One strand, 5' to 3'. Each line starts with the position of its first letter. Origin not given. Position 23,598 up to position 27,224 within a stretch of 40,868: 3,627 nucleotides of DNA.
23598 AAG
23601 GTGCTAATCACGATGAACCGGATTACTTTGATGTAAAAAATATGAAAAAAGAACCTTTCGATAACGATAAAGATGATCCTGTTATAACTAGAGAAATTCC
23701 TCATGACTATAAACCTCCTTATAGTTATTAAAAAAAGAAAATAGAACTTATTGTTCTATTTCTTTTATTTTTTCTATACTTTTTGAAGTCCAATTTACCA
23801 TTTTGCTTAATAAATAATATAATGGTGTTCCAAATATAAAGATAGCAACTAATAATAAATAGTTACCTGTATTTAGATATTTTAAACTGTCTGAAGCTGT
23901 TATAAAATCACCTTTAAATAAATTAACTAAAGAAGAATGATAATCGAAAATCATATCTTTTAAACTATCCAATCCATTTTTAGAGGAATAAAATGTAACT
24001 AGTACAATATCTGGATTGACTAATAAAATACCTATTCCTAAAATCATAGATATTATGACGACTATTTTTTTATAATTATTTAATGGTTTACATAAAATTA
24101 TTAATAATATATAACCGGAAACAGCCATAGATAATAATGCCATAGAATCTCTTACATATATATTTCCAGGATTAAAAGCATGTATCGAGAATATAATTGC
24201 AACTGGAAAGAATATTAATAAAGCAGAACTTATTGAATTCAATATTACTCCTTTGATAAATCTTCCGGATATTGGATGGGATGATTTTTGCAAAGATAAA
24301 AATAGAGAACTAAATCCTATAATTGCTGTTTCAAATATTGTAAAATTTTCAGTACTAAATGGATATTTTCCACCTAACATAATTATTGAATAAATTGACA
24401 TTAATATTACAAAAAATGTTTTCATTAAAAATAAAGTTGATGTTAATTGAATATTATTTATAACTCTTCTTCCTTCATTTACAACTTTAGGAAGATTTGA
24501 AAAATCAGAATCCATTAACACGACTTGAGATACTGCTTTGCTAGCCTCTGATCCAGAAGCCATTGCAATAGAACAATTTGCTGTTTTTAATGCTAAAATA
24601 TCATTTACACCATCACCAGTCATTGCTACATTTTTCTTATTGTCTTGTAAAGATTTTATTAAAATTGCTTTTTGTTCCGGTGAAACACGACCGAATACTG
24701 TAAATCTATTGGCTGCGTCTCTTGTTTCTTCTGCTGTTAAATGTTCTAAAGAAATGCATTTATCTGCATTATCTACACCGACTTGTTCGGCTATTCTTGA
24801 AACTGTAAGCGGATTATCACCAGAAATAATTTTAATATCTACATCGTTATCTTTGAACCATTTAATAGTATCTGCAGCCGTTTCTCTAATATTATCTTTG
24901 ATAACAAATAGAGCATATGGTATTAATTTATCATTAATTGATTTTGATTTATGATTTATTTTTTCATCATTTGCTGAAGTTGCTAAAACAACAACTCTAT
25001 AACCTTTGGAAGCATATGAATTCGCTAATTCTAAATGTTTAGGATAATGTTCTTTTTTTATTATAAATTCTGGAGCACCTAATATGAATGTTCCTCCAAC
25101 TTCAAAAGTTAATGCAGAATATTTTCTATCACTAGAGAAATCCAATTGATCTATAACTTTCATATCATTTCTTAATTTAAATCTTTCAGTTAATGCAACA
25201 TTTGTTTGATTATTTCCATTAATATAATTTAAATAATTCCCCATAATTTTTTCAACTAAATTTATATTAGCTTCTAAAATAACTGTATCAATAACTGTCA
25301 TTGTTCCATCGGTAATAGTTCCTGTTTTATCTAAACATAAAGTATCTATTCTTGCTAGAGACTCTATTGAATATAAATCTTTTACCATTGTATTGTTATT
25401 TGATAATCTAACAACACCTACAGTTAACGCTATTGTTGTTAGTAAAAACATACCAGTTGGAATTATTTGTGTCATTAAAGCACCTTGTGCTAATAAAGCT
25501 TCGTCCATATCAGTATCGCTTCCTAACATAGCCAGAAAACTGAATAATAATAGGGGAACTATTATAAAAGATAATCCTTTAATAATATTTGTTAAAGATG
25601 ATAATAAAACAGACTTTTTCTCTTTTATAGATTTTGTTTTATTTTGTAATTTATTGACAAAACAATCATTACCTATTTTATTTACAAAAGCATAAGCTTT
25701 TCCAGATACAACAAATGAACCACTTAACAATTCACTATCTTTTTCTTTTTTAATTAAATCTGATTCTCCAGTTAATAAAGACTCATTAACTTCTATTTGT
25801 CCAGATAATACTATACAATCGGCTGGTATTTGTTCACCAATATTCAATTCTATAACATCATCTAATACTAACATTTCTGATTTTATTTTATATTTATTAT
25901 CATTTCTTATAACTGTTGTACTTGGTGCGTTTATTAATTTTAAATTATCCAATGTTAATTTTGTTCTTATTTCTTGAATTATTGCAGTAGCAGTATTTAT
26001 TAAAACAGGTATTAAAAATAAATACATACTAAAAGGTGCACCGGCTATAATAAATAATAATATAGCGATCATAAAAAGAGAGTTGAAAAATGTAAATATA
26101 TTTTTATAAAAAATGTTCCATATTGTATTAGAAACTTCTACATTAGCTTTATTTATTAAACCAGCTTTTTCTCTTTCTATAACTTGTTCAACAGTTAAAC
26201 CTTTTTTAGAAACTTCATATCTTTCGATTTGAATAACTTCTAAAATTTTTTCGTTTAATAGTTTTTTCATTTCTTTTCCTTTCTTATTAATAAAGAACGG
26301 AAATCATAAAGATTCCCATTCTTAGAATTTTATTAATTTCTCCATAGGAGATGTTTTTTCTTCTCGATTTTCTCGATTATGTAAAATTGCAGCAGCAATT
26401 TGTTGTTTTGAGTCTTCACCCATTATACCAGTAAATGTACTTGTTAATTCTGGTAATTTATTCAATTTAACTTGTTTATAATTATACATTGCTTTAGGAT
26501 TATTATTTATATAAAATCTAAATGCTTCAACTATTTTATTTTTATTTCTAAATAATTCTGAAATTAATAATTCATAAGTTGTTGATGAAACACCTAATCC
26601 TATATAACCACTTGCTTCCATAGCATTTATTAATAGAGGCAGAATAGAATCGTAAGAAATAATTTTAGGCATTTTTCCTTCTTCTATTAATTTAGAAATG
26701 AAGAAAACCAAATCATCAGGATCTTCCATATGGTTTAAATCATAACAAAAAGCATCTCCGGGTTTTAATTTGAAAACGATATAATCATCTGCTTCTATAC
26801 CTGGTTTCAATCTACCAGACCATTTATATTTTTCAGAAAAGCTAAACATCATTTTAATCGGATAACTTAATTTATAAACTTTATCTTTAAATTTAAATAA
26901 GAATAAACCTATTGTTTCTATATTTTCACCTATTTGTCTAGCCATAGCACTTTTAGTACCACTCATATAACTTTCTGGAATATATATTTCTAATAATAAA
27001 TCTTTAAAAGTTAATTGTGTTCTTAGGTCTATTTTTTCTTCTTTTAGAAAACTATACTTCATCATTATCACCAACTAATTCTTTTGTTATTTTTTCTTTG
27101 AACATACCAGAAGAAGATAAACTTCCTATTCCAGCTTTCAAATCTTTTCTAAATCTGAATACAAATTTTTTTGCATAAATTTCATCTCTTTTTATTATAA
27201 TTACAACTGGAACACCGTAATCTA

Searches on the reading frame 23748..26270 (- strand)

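Call 89: search_protein_families(library=pfam, proteins=[window:23748-26270:-], max_evalue=0.01)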
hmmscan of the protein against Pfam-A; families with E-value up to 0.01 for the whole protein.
window:23748-26270:- (840 aa): 3 families
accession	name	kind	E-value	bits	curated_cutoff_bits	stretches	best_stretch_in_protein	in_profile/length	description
PF00122.25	E1-E2_ATPase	-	7.9e-40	136.7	28.1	1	115-291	4-180/181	E1-E2 ATPase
PF00702.32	Hydrolase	-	3.5e-21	76.9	26.4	1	308-564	1-190/191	haloacid dehalogenase-like hydrolase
PF08282.18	Hydrolase_3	-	4e-06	27.2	20.9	1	537-586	195-244/255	haloacid dehalogenase-like hydrolase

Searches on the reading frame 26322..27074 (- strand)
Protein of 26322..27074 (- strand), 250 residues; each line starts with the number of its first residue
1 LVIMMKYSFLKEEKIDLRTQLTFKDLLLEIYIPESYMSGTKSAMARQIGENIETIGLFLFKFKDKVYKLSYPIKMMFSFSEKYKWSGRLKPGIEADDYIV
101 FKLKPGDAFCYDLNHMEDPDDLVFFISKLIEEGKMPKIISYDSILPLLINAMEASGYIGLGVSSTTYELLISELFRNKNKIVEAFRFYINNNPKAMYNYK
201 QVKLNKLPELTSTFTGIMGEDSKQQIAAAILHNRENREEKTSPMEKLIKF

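Call 74: search_protein_families(library=phrogs, proteins=[window:26322-27074:-], max_evalue=0.001)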
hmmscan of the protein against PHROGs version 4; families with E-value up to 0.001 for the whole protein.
window:26322-27074:- (250 aa): 1 family
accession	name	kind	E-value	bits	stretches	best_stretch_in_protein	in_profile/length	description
phrog_2926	-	head and packaging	1.1e-29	104.6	1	22-249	25-240/241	virion structural protein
